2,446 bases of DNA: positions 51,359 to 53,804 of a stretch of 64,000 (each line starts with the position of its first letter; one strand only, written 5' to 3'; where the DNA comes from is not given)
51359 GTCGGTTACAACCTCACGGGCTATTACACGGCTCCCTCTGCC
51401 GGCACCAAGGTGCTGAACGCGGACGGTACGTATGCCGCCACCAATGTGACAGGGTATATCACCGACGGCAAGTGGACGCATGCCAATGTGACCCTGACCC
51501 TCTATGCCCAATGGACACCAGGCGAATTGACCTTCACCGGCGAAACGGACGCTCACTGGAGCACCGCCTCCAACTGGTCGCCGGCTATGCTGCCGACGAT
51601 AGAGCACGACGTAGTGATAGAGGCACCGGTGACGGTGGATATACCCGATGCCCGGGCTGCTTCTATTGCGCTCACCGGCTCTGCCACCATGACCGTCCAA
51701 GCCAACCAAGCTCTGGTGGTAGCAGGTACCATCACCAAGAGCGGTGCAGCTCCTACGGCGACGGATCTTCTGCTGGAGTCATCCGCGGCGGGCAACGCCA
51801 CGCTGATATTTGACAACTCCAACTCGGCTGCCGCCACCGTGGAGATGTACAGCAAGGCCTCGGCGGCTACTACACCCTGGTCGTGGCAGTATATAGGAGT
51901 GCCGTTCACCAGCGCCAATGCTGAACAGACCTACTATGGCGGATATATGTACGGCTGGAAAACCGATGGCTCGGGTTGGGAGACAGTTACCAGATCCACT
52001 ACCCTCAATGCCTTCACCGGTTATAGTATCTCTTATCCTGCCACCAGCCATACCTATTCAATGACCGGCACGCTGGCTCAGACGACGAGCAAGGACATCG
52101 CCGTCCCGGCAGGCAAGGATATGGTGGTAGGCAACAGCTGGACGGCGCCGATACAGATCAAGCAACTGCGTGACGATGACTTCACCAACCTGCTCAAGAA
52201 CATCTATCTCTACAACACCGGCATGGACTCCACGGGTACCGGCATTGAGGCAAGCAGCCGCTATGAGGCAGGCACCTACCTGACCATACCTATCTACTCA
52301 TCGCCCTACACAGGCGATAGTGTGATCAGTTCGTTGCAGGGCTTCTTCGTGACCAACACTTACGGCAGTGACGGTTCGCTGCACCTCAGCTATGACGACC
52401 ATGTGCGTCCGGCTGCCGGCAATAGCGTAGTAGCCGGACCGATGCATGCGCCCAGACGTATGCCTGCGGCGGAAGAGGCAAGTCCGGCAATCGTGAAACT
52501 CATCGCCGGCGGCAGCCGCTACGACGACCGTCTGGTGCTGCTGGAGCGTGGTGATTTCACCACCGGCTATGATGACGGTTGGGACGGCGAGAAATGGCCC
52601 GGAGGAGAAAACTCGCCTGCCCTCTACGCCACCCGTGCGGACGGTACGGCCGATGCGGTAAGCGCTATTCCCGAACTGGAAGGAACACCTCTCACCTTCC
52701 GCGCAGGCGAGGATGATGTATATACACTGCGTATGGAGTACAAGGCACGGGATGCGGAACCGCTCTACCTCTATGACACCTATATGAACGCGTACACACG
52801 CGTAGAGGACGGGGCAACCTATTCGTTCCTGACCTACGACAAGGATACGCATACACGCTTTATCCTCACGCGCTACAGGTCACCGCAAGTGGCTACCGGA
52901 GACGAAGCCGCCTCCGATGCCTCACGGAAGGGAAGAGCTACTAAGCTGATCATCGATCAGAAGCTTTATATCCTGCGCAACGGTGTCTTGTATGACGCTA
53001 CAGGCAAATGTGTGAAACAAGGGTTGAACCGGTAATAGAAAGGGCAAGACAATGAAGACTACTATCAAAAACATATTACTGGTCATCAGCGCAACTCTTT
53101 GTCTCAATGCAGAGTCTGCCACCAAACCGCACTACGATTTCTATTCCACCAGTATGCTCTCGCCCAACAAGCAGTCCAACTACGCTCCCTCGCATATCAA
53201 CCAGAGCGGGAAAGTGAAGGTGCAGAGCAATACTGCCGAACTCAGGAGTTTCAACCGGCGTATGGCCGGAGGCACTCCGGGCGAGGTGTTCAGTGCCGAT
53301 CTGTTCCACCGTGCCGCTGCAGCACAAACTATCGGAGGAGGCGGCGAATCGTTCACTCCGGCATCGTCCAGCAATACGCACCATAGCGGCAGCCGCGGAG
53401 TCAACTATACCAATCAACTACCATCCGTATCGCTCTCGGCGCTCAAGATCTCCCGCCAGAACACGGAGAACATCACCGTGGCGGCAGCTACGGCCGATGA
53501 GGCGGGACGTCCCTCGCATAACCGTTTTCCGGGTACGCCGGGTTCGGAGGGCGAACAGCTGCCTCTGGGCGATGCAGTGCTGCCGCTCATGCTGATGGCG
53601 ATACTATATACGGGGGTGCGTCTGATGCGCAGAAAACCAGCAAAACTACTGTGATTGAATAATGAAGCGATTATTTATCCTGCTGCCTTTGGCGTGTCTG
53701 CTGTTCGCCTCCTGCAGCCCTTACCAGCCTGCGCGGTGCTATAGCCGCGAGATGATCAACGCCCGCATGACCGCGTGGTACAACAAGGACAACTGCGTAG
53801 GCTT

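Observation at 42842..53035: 3397-aa mosaic surface protein with an internally duplicated module set and a compositional break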

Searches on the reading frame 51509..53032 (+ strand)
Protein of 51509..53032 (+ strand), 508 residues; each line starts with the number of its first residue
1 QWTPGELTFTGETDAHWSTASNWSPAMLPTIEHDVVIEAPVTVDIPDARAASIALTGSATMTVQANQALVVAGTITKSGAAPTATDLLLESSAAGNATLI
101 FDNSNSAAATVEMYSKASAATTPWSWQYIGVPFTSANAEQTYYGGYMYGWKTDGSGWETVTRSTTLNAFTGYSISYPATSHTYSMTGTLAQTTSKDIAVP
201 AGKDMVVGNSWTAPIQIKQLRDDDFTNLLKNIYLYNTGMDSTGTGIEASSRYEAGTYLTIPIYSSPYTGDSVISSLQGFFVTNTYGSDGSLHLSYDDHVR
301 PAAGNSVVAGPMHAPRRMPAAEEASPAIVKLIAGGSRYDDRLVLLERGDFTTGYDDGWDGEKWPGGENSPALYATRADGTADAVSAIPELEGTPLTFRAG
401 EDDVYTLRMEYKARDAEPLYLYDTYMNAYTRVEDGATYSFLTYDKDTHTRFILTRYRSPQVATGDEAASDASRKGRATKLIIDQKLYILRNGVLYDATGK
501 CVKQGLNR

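Call 10: search_protein_families(library=pfam, proteins=[window:51509-53032:+], max_evalue=10)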
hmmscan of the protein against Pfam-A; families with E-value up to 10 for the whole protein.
window:51509-53032:+ (508 aa): 0 families

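Call 17: find_homologous_proteins(query=window:51509-53032:+, max_evalue=0.00001)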
Query window:51509-53032:+ (508 aa): 38 proteins with E <= 0.00001 among 8000 candidates.
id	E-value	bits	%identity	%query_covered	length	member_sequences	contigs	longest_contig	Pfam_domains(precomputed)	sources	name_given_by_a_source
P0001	7.5e-134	465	48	96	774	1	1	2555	-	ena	-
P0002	6.7e-127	443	54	75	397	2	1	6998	-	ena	-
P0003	1.3e-125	438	48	89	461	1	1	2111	-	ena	-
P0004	2.9e-125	437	47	96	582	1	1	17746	-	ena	-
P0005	1.1e-123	432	45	96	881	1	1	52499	-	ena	-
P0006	2.5e-123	431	45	98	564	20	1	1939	-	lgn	-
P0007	3.7e-122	427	47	96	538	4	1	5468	-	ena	-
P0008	1.5e-120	422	49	88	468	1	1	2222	-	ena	-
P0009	7.9e-120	419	45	96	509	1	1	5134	-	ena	-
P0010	2.8e-118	414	45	96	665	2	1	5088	-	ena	-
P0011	3.8e-115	404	45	98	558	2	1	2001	-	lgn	-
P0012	9.3e-110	386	50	77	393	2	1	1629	-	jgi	jgi:hypothetical protein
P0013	1.1e-107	379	42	99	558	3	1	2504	PF18998.7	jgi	jgi:hypothetical protein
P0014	1.2e-107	379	56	69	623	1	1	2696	-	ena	-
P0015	1.9e-107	378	57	63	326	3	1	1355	-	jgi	jgi:hypothetical protein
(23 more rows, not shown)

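Call 25: find_related_loci(query=A2, collection=genome_contigs, flank=10000)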
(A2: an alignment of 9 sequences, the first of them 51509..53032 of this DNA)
Query A2 (508 aa) in genome_contigs; peptide patterns used: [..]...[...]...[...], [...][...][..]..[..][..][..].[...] (x = any residue, [..] = any of these).
94 stretches matched a pattern; 83 encode a relative of the query (tblastn E <= 1e-3); the best 80 are kept; 73 distinct loci.
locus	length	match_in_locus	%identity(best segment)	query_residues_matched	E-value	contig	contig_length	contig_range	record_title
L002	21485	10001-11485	56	11-502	7e-167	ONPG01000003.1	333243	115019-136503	uncultured Bacteroidales bacterium isolate RUG505 genome assembly, contig: scaffold_3, whole genome shotgun sequence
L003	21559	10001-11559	55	6-502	4e-161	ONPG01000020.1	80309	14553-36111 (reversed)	uncultured Bacteroidales bacterium isolate RUG505 genome assembly, contig: scaffold_256, whole genome shotgun sequence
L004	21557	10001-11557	49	4-503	6e-150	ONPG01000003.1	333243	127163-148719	uncultured Bacteroidales bacterium isolate RUG505 genome assembly, contig: scaffold_3, whole genome shotgun sequence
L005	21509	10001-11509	49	14-503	2e-144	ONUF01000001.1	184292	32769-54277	uncultured Bacteroidales bacterium isolate RUG644 genome assembly, contig: scaffold_5, whole genome shotgun sequence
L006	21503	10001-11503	48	17-503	5e-144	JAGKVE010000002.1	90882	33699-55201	MAG: Bacteroidia bacterium isolate pig5.17 pig5_17_16, whole genome shotgun sequence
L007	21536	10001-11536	49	7-503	4e-142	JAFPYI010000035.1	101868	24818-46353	MAG: Paludibacteraceae bacterium isolate RGIG1586 Goat_Abomasum.Co__c2180862, whole genome shotgun sequence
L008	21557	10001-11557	48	9-503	4e-139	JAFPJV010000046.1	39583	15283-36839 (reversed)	MAG: Paludibacteraceae bacterium isolate RGIG1209 Dairy_cattle_Rumen-2__c690082, whole genome shotgun sequence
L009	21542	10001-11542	46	7-503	2e-135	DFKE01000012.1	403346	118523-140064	MAG TPA_asm: Bacteroidales bacterium UBA3653 UBA3653_contig_536, whole genome shotgun sequence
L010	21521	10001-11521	47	14-503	2e-135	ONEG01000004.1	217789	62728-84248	uncultured Bacteroidales bacterium isolate RUG225 genome assembly, contig: scaffold_103, whole genome shotgun sequence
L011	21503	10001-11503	46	17-503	6e-134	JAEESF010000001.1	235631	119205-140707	MAG: Paludibacteraceae bacterium isolate Tb.RUG.376 NODE_73_length_235631_cov_2.265057, whole genome shotgun sequence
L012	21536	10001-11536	44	17-503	6e-130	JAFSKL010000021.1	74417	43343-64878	MAG: Paludibacteraceae bacterium isolate RGIG3224 Goat_Reticulum-2__c957, whole genome shotgun sequence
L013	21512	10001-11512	47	14-503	2e-132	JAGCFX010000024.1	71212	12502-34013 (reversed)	MAG: Paludibacteraceae bacterium isolate RGIG9755 Yak_Omasum-4__c350555, whole genome shotgun sequence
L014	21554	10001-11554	46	14-503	1e-129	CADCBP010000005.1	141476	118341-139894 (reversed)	MAG: uncultured Bacteroidales bacterium isolate RUG14494 genome assembly, contig: RUG14494_asm_5, whole genome shotgun s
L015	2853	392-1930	46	13-502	1e-133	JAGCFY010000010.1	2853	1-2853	MAG: Paludibacteraceae bacterium isolate RGIG9756 Yak_Omasum-4__c43784, whole genome shotgun sequence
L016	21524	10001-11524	46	14-503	1e-126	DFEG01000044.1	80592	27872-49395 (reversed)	MAG TPA_asm: Bacteroidales bacterium UBA3808 UBA3808_contig_4534, whole genome shotgun sequence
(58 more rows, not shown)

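Call 30: predict_structure(alignment_id=A1)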
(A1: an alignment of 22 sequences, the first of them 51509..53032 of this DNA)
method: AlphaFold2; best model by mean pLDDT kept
length: 508 residues; sequences in the alignment: 22
mean_pLDDT: 81.5   pTM: 0.77
mean pLDDT of the five models: 81.5, 81.5, 81.3, 81.2, 72.5
residues with pLDDT >= 90: 213; 70-90: 198; 50-70: 50; < 50: 47
segments of 3 or more residues with pLDDT < 50: 1-4, 238-251, 314-323, 351-353, 460-474
pLDDT, mean of each block of 10 residues (from residue 1): 68 93 93 95 95 95 96 92 96 91 93 84 75 92 86 85 92 83 94 95 93 92 93 68 36 66 80 90 91 93 65 45 65 81 79 61 76 85 85 90 88 79 90 90 86 76 36 58 80 75 65
secondary structure, 60 per line:
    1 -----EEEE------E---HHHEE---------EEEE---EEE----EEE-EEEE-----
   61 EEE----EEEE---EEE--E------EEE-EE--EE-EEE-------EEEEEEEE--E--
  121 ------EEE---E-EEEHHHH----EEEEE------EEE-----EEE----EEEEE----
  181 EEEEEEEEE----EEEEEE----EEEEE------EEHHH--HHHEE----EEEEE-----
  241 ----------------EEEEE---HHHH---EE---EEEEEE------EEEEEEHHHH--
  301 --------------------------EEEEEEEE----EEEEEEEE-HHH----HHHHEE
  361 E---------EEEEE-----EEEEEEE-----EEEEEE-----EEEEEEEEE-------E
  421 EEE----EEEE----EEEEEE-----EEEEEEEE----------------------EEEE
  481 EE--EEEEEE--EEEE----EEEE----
elements in order: E6-9 E34-37 E41-43 E48-50 E52-55 E61-63 E68-71 E75-77 E87-89 E98-100 E108-115 E127-129 E135-137 H138-141 E146-150 E157-159 E165-167 E172-176 E181-189 E194-199 E204-208 E231-235 E257-261 H265-268 E277-282 E289-294 H295-298 E327-334 E339-346 H355-358 E359-361 E371-375 E381-387 E393-398 E404-412 E420-423 E428-431 E436-441 E447-454 E477-482 E485-490 E493-496 E501-504

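Call 32: fold_search(model_id=the predicted structure, library=pdb)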
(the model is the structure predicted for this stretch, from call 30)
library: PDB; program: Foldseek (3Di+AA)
matches with E <= 10: 371; with E <= 0.001: 0
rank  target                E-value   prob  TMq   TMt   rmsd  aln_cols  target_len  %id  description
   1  9qrm_B                1.4e-02  0.07  0.10  0.09  20.3       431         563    8  X-ray structure of Kp32gp38 in complex with K21 pyr5 (released 2025-09-03)
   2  7tyk_A                6.6e-02  0.02  0.08  0.06  33.6       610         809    9  Cryo-EM Structure of insulin receptor-related receptor (IRR) in apo-state captured at pH 7. The 3D refinement was appl (released 2023-02-15)
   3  9ijj_C                8.3e-02  0.01  0.06  0.04  36.6       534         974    6  In situ structure of the central apparatus in mouse sperm axoneme. (released 2025-06-04)
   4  5vl3_Q                1.1e-01  0.03  0.07  0.11  23.4       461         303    7  CD22 d1-d3 in complex with therapeutic Fab Epratuzumab (released 2017-10-11)
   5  8ave_B                1.8e-01  0.02  0.09  0.08  31.5       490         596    8  Human leptin in complex with the human LEP-R ectodomain fused to a C-terminal trimeric isoleucine GCN4 zipper (2:2 mod (released 2023-04-05)
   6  3ju4                  1.9e-01  0.02  0.08  0.07  28.6       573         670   11  Crystal Structure Analysis of EndosialidaseNF at 0.98 A Resolution (released 2010-02-02)
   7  9ro7_D                2.0e-01  0.02  0.08  0.12  23.9       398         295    8  Crystal structure of human CD22 Ig domains 1-3 in complex with modified sialoside 7-012 (released 2025-12-10)
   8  5vl3_T                2.3e-01  0.02  0.07  0.11  24.0       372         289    8  CD22 d1-d3 in complex with therapeutic Fab Epratuzumab (released 2017-10-11)
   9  4mzu_L                3.2e-01  0.02  0.08  0.12  17.8       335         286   11  Crystal structure of FdtD, a bifunctional ketoisomerase/N-acetyltransferase from Shewanella denitrificans (released 2013-10-09)
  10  4lk4                  3.6e-01  0.01  0.08  0.11  21.0       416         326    9  Structure of Vibrio cholerae VesB protease (released 2014-02-05)
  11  9sd8_B                3.8e-01  0.38  0.10  0.08   5.0        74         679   15  Crystal structure of C-terminally truncated human PGGHG in complex with glucose. (released 2026-02-11)
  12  5fcc_A                3.8e-01  0.04  0.08  0.16  15.6       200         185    7  Structure of HutD from Pseudomonas fluorescens SBW25 (NaCl condition) (released 2017-01-25)
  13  7yq3_E                3.8e-01  0.01  0.09  0.06  35.4       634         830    9  human insulin receptor bound with A43 DNA aptamer and insulin (released 2022-11-09)
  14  9mcy_F                4.0e-01  0.08  0.09  0.21  12.2       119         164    9  CRYSTAL STRUCTURE OF HUMAN IGG1 FC FRAGMENT-FC-GAMMA RECEPTOR IIA COMPLEX R131 VARIANT (released 2025-12-03)
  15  4lo7_A                4.0e-01  0.06  0.11  0.19  13.6       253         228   11  HA70(D3)-HA17-HA33 (released 2013-10-30)
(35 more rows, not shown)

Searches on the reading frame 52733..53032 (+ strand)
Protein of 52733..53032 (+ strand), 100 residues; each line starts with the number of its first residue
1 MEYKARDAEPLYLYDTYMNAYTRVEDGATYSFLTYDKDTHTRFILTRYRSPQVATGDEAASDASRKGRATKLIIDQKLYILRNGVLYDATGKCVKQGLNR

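Call 35: search_protein_families(library=ncbifam, proteins=[window:52733-53032:+], max_evalue=1)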
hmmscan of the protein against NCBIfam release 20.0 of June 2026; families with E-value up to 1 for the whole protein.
window:52733-53032:+ (100 aa): 0 families

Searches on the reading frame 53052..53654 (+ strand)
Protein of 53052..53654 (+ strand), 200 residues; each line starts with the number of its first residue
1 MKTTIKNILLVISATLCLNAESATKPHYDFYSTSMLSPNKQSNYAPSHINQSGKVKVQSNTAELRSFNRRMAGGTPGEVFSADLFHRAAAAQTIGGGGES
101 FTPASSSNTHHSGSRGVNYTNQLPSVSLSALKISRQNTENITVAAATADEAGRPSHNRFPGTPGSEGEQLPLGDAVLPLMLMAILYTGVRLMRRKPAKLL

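Call 11: search_protein_families(library=pfam, proteins=[window:53052-53654:+], max_evalue=0.001)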
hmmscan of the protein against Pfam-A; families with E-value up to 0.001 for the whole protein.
window:53052-53654:+ (200 aa): 0 families

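Call 35: search_protein_families(library=ncbifam, proteins=[window:53052-53651:+], max_evalue=1)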
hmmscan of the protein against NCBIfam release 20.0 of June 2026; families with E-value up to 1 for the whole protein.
window:53052-53651:+ (200 aa): 1 family
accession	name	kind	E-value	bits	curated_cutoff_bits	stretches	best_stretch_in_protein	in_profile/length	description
NF040796.1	toxic_TimP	subfamily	0.07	13.4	45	1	7-22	7-22/40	small toxic inner membrane protein TimP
